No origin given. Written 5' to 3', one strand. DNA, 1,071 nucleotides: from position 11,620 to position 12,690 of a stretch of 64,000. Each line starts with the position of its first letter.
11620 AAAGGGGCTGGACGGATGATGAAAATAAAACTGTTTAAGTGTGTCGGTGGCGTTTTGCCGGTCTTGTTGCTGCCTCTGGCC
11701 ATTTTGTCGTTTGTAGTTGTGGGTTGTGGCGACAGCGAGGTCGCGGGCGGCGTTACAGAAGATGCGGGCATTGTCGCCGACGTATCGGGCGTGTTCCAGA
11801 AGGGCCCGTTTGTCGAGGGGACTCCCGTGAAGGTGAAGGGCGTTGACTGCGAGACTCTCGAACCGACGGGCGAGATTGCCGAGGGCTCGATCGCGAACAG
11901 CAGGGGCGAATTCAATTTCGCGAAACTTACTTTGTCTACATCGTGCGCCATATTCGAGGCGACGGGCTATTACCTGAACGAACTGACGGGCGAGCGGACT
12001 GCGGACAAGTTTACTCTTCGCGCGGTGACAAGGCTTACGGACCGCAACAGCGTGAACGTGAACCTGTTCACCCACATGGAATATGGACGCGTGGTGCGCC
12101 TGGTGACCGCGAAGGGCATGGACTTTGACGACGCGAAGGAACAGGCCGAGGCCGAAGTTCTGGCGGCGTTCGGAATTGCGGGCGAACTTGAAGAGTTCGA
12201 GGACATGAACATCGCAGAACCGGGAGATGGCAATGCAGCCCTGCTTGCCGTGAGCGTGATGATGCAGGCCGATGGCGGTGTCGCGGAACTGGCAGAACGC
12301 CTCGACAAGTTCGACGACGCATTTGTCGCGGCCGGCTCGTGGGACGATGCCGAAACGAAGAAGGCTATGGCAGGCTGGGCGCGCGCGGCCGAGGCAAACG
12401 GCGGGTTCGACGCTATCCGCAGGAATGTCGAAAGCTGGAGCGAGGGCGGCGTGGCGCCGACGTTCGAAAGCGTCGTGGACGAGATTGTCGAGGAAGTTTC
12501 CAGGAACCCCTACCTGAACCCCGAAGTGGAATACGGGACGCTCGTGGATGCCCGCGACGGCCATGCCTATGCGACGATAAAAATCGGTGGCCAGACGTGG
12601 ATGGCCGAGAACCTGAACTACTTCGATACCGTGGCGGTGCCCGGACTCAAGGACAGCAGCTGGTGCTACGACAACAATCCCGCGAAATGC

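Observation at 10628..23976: Recurrent module: TIGR02147 DNA-binding paralogue, then a lipoprotein, then large T9SS-type secreted proteins (seen twice in 64 kb)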

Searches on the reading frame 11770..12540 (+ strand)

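Call 68: search_protein_families(library=pfam, proteins=[window:11770-12540:+], max_evalue=0.1)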
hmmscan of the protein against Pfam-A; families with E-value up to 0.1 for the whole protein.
window:11770-12540:+ (257 aa): 1 family
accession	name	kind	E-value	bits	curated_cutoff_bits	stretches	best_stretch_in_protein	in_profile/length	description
PF21173.2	DksA-like_N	-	0.073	13.6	27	0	120-141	33-54/65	DnaK suppressor protein-like, N-terminal domain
